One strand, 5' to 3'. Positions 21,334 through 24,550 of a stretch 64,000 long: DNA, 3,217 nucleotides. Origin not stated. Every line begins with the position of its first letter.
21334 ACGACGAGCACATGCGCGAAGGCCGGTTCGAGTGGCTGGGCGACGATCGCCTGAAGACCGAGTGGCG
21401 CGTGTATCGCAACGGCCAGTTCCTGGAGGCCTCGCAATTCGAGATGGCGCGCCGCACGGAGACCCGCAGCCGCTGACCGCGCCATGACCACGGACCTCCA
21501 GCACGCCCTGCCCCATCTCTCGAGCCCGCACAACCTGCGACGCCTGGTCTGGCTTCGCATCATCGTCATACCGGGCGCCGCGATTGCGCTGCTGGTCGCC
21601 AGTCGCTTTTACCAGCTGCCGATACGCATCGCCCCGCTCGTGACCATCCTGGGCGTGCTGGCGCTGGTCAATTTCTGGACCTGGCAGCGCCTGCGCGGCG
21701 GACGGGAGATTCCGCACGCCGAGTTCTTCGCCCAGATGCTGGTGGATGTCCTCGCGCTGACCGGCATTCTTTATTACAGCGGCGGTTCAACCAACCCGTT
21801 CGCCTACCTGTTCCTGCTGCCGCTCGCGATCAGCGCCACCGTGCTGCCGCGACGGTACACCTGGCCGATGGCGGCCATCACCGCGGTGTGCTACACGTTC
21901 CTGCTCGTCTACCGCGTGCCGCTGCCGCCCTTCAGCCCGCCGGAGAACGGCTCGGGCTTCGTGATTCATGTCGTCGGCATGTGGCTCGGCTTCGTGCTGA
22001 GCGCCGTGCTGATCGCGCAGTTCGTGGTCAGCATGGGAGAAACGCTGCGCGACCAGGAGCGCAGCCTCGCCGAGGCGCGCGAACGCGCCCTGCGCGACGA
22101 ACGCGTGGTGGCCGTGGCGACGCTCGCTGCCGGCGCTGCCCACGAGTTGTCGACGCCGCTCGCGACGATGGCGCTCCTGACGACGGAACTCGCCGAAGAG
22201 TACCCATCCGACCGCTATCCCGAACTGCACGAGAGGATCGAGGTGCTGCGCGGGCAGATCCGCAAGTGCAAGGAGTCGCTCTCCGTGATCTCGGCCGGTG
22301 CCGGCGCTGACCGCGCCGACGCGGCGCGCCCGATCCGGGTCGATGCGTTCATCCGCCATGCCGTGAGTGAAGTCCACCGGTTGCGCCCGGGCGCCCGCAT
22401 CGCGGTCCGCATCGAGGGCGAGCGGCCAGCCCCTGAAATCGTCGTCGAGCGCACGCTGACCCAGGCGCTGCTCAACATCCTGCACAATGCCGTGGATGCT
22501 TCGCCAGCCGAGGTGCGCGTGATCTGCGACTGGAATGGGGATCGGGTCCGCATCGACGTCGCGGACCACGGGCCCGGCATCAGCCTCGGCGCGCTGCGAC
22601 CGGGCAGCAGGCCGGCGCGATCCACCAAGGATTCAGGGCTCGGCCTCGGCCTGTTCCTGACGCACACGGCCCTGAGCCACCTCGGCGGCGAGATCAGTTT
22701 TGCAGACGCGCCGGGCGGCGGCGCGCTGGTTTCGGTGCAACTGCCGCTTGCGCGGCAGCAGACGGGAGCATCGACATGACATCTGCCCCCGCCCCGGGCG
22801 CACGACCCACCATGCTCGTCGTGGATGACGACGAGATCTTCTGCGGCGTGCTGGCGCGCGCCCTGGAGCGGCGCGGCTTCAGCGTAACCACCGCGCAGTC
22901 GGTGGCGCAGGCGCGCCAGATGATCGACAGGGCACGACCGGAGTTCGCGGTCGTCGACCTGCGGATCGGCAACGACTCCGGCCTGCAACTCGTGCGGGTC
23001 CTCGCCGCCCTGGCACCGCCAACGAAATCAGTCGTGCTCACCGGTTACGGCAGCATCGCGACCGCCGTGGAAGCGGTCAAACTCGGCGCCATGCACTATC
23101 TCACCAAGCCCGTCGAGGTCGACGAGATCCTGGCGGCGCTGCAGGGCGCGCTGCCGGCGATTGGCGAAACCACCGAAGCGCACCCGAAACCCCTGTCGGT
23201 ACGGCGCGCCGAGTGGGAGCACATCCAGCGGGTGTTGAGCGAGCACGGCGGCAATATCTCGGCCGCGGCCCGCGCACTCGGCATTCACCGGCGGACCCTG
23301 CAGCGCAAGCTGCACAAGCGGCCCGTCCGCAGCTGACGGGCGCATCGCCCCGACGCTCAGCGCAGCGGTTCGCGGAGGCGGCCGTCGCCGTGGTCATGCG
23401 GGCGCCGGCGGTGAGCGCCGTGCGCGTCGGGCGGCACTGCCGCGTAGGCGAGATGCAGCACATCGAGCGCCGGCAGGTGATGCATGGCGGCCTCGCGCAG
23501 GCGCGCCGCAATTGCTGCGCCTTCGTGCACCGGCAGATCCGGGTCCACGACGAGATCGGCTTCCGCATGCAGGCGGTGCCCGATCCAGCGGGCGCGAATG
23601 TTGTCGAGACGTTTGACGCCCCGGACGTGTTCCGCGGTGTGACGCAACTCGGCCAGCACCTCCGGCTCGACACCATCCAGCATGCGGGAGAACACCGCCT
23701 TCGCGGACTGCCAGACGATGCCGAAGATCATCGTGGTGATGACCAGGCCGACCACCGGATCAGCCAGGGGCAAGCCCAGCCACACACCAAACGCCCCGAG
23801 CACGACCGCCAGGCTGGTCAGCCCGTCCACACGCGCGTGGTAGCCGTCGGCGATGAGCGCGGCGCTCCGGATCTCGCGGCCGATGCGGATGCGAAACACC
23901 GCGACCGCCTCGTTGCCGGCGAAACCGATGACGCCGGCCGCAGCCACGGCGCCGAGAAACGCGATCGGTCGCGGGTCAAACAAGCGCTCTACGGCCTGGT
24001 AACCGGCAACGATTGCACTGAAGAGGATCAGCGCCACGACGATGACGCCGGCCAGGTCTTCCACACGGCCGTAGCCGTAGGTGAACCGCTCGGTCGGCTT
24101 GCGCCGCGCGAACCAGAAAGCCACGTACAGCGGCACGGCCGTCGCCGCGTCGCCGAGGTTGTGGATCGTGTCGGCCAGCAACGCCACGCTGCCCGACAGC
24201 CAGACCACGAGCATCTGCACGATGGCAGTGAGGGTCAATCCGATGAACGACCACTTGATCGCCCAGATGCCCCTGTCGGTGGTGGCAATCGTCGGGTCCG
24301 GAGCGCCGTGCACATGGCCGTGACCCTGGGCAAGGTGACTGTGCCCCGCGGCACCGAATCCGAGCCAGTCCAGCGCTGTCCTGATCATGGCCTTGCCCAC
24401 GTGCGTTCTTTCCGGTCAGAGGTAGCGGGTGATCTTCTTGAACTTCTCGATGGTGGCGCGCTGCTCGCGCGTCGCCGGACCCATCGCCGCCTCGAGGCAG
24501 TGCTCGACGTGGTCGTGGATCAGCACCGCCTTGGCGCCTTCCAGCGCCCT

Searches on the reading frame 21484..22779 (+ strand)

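Call 70: search_protein_families(library=pfam, proteins=[window:21484-22779:+], max_evalue=0.00001)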
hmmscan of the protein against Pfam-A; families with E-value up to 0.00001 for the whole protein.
window:21484-22779:+ (431 aa): 3 families
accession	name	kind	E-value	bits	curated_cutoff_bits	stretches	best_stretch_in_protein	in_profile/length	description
PF02518.31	HATPase_c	-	4.3e-18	66.2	26.4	1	322-423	3-110/111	Histidine kinase-, DNA gyrase B-, and HSP90-like ATPase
PF25323.1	6TM_PilS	-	1.2e-10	41.9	27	1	47-176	46-174/189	PilS-like transmembrane domain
PF13581.12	HATPase_c_2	-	7.1e-06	26.5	27.4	0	322-399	33-111/127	Histidine kinase-like ATPase domain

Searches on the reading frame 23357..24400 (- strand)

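Call 71: search_protein_families(library=pfam, proteins=[window:23357-24400:-], max_evalue=0.00001)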
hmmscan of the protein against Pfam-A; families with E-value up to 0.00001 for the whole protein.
window:23357-24400:- (347 aa): 2 families
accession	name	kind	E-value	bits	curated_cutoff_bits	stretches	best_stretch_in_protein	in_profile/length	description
PF01545.26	Cation_efflux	-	1.6e-44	152.5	26.6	1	51-240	4-197/198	Cation efflux family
PF16916.11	ZT_dimer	-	1.4e-10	41.5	26.7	1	246-314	3-71/78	Dimerisation domain of Zinc Transporter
